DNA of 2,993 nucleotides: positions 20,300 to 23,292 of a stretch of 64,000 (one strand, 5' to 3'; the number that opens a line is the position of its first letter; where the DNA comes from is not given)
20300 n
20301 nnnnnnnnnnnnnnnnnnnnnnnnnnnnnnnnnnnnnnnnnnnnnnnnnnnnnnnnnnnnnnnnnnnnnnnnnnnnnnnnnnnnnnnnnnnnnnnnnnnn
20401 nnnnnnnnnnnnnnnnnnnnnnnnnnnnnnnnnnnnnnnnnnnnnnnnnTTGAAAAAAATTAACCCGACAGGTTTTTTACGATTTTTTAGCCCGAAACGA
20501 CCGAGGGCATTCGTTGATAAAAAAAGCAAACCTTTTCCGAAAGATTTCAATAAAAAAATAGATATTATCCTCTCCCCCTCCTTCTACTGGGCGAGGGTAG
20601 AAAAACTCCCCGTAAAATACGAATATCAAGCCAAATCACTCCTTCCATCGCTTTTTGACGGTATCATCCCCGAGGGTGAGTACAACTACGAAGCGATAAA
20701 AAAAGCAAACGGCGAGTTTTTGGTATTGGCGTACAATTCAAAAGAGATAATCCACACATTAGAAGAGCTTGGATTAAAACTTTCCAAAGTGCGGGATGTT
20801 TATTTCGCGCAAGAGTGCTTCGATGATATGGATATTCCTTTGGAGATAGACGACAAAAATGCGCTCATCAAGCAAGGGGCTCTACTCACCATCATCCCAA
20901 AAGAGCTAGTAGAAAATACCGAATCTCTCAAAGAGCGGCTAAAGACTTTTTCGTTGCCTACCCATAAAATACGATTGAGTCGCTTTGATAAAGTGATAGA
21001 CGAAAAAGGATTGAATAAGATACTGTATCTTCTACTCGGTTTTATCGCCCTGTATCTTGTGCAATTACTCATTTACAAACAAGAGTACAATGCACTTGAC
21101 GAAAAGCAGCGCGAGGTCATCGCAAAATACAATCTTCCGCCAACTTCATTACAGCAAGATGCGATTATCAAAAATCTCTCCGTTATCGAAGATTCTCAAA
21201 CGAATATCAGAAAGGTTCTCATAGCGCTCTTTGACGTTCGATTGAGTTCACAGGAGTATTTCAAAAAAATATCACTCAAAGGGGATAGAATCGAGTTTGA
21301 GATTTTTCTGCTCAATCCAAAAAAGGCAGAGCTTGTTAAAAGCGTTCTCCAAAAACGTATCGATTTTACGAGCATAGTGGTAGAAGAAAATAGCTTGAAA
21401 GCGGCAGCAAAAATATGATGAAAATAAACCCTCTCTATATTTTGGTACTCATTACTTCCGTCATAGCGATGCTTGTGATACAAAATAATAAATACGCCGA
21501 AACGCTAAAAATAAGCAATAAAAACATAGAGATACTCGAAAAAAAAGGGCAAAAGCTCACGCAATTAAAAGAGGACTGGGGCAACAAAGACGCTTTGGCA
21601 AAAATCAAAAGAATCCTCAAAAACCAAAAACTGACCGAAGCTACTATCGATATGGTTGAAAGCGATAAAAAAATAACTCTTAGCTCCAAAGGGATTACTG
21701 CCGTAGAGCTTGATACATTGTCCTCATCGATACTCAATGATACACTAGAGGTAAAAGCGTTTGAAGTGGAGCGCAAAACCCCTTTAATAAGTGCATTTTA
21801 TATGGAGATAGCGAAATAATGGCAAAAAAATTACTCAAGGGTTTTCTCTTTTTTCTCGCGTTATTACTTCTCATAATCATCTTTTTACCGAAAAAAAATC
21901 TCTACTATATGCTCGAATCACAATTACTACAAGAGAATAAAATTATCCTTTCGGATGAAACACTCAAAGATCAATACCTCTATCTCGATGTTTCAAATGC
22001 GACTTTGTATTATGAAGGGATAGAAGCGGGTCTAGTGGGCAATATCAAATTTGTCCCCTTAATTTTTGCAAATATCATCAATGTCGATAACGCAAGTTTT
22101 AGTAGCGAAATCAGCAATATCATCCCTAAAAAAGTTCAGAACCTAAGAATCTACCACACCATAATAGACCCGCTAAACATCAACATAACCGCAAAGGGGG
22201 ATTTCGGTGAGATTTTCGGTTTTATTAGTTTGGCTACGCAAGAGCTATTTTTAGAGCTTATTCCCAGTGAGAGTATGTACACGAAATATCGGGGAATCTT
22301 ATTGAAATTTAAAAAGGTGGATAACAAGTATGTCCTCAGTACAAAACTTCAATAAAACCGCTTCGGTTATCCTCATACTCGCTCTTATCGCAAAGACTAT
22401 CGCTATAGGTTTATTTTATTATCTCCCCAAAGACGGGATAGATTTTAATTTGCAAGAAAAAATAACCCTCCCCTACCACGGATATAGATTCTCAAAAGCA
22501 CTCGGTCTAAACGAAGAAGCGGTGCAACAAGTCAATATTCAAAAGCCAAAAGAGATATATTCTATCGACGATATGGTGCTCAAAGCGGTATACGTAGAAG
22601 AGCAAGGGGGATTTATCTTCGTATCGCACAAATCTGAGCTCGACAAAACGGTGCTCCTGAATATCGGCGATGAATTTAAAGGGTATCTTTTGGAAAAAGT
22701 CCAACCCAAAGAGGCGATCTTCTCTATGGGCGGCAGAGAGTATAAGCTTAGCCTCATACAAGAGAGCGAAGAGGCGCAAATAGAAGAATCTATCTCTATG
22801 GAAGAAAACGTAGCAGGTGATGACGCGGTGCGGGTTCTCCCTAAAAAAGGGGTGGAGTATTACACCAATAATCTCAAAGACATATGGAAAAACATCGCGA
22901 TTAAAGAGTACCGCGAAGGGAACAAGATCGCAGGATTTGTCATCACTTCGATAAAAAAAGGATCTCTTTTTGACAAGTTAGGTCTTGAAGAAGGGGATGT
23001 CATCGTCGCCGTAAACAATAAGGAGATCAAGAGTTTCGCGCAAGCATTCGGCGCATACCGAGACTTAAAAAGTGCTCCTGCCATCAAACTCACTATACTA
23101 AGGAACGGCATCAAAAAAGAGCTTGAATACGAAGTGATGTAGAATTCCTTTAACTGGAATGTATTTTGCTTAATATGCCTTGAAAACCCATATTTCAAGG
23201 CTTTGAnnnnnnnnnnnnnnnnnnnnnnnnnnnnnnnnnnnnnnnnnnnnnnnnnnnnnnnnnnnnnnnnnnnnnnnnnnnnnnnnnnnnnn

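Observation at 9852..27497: Divergently organised T2SS locus with cargo-like genes promoter-proximal on both arms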

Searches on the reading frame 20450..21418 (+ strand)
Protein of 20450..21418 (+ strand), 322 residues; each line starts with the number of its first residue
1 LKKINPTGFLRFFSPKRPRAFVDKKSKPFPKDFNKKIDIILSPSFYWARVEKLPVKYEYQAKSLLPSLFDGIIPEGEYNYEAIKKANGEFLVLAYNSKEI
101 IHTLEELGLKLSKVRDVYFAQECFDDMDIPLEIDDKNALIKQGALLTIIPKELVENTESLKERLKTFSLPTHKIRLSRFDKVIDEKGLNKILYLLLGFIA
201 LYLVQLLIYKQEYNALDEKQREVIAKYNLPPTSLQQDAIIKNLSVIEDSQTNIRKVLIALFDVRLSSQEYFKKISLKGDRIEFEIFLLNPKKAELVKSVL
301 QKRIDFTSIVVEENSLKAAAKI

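Call 5: search_protein_families(library=pfam, max_evalue=0.01, proteins=[window:20450-21418:+])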
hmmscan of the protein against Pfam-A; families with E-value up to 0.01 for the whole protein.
window:20450-21418:+ (322 aa): 0 families

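Call 7: search_protein_families(library=ncbifam, max_evalue=0.01, proteins=[window:20450-21418:+])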
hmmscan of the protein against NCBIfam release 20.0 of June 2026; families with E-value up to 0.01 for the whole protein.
window:20450-21418:+ (322 aa): 0 families

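Call 33: search_solved_structures(query=A3, max_evalue=1, show_alignments=1)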
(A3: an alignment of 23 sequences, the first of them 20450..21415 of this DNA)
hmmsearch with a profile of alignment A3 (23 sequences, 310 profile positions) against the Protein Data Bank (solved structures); distinct sequences matched with E-value up to 1: 3.
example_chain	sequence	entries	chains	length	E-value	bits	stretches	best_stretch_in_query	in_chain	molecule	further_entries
1zx2_A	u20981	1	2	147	0.22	13.9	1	213-279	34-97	UBP3-associated protein BRE5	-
2qiy_A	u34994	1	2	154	0.23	13.8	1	213-279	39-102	UBP3-associated protein BRE5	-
4r80_A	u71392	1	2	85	0.68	12.3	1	235-299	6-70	OR486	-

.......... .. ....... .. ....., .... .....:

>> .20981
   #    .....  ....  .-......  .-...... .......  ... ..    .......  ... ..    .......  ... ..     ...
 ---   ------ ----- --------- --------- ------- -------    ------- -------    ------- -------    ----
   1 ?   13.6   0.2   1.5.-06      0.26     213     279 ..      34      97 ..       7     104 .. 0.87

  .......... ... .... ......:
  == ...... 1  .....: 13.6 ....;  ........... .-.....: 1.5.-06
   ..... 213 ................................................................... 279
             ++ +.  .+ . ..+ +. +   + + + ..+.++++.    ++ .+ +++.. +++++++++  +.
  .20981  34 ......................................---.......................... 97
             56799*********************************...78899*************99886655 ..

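Call 103: predict_structure(protein=window:20450-21415:+)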
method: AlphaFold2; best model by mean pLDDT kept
length: 322 residues; sequences in the alignment: 1
mean_pLDDT: 38.3   pTM: 0.32
mean pLDDT of the five models: 38.3, 38.0, 32.7, 29.7, 29.1
residues with pLDDT >= 90: 0; 70-90: 0; 50-70: 66; < 50: 256
segments of 3 or more residues with pLDDT < 50: 1-171, 178-183, 189-216, 220-250, 266-269, 313-322
pLDDT, mean of each block of 10 residues (from residue 1): 21 26 24 23 28 29 30 32 31 30 34 29 28 30 31 36 36 51 47 44 37 44 42 39 45 57 50 52 56 66 60 39 27
secondary structure, 60 per line:
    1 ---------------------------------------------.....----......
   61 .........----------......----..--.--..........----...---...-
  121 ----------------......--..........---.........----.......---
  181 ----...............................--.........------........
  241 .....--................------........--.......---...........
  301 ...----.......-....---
elements in order: E46-50 H55-69 H80-85 H97-106 E117-119 E137-142 E145-150 H151-154 H158-166 E171-177 H185-215 H218-226 H233-245 H248-263 E270-277 E280-286 H290-303 E308-314 H316-319

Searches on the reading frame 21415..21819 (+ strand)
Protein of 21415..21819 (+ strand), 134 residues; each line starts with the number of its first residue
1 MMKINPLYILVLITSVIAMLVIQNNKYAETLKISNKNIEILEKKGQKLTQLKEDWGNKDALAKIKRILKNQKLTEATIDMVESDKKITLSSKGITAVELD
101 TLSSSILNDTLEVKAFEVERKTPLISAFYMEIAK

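Call 5: search_protein_families(library=pfam, max_evalue=0.01, proteins=[window:21415-21819:+])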
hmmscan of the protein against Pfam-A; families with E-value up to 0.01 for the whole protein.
window:21415-21819:+ (134 aa): 0 families

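Call 7: search_protein_families(library=ncbifam, max_evalue=0.01, proteins=[window:21415-21819:+])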
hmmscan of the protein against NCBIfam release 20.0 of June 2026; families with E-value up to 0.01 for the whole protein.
window:21415-21819:+ (134 aa): 0 families

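Call 34: search_solved_structures(query=A4, max_evalue=1)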
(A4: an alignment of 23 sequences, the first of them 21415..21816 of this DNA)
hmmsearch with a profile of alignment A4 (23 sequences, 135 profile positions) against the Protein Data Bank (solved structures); distinct sequences matched with E-value up to 1: 9.
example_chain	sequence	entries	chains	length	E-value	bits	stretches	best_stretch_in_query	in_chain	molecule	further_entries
2h84_A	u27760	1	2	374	0.063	16.5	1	50-97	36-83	Steely1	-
6ykr_F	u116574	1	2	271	0.11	15.7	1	8-73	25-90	Chemotaxis protein MotB, putative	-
6ykp_F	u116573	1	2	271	0.18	15.1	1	9-73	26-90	Chemotaxis protein MotB, putative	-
5zh8_A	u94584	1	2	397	0.31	14.3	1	8-77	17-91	Protein FmtA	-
2mqd_A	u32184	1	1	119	0.49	13.7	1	19-66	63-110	Uncharacterized protein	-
6gyk_U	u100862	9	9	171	0.53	13.6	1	28-101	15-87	Transcription initiation factor IIA large subunit,Transcription initiation factor IIA larg | Transcription initiation factor IIA large subunit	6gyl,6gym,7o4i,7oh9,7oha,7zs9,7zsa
9hmf_M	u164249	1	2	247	0.55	13.5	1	3-73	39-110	Chemotaxis protein MotB, putative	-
3zto_A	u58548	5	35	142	0.83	12.9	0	85-127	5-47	NUCLEOSIDE DIPHOSPHATE KINASE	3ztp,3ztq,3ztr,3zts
6zh3_B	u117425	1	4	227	0.98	12.7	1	38-97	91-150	Vacuolar protein-sorting-associated protein 24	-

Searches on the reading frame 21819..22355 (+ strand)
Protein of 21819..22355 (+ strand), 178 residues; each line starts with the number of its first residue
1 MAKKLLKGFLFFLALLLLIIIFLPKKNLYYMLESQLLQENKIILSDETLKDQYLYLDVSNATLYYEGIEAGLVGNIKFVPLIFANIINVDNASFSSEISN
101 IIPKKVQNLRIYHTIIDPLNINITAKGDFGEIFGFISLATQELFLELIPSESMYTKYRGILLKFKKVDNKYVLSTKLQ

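Call 5: search_protein_families(library=pfam, max_evalue=0.01, proteins=[window:21819-22355:+])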
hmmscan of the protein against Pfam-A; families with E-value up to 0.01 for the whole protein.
window:21819-22355:+ (178 aa): 0 families

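Call 7: search_protein_families(library=ncbifam, max_evalue=0.01, proteins=[window:21819-22355:+])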
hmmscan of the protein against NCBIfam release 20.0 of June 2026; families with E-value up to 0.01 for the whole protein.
window:21819-22355:+ (178 aa): 0 families

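Call 35: search_solved_structures(query=A5, max_evalue=1)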
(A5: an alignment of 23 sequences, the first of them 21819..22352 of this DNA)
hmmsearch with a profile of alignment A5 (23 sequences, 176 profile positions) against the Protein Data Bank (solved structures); distinct sequences matched with E-value up to 1: 0.

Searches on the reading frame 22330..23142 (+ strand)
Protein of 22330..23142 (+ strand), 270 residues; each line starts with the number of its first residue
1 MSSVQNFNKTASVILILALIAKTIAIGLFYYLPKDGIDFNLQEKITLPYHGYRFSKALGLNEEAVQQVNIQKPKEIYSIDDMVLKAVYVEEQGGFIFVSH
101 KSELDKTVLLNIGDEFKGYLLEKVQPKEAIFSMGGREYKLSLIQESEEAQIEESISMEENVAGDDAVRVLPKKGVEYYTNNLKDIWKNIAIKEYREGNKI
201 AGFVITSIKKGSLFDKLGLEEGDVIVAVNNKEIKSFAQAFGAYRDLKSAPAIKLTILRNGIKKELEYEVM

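Call 5: search_protein_families(library=pfam, max_evalue=0.01, proteins=[window:22330-23142:+])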
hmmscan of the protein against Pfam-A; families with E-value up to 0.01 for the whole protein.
window:22330-23142:+ (270 aa): 4 families
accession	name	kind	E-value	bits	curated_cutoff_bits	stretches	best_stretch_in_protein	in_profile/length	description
PF17820.7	PDZ_6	-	5.9e-09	36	27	1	204-240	1-37/54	PDZ domain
PF13180.12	PDZ_2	-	7.8e-08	32.9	27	1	202-268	13-79/80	PDZ domain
PF00595.29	PDZ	-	1.9e-07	31.8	23.2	1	191-256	16-80/81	PDZ domain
PF16537.11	T2SSB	-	5.6e-05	23.2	28.4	0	110-140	27-58/60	Type II secretion system protein B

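Call 7: search_protein_families(library=ncbifam, max_evalue=0.01, proteins=[window:22330-23142:+])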
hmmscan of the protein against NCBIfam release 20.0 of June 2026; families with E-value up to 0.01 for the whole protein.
window:22330-23142:+ (270 aa): 17 families
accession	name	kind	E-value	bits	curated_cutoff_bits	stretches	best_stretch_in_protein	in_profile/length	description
NF041515.1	GspC_delta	equivalog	2.2e-24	86.8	150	1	65-269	88-310/311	type II secretion system protein GspC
TIGR01713.1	typeII_sec_gspC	equivalog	1e-22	81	101.6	1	105-265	105-255/259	type II secretion system protein GspC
NF041616.1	T2SS_C_SYNERG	exception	3e-14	53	200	1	104-269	113-295/296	type II secretion system protein GspC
TIGR02037.1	degP_htrA_DO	subfamily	1.4e-09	37.5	416.2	1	198-268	256-326/434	Do family serine endopeptidase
NF007242.0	PRK09681.1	equivalog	4.5e-07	29.2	561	1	183-265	233-314/319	type II secretion system protein GspC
NF047968.1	SerProtHtrA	equivalog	5.9e-07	29.2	470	1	201-266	289-354/357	serine protease HtrA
NF008147.1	PRK10898.1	equivalog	7.2e-06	25.4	408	1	195-266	273-344/352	outer membrane-stress sensor serine endopeptidase DegS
NF008189.1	PRK10942.1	equivalog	1.5e-05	23.7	720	1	202-267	314-379/477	serine endoprotease DegP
NF007526.1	PRK10139.1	equivalog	3e-05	22.9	756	1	205-266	295-356/456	serine endoprotease DegQ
NF041199.1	trx7_PDZ_seleno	equivalog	3.1e-05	23.1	300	1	205-266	207-387/390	Trx7/PDZ domain-containing (seleno)protein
TIGR02038.1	protease_degS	equivalog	3.2e-05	23.2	422.95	1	196-266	273-343/351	outer membrane-stress sensor serine endopeptidase DegS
NF041521.1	HhoA_HhoB_HtrA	equivalog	0.00014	21.2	450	1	198-266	260-328/335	HhoA/HhoB/HtrA family serine endopeptidase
TIGR02860.1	spore_IV_B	equivalog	0.00046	19.3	305.25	1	187-261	96-172/402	SpoIVB peptidase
NF040965.1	MamP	equivalog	0.0015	18.2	300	1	218-265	151-198/290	magnetosome magnetite formation protein MamP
NF040960.1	MamE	equivalog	0.0019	16.9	800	1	201-266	467-532/659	magnetosome formation protease MamE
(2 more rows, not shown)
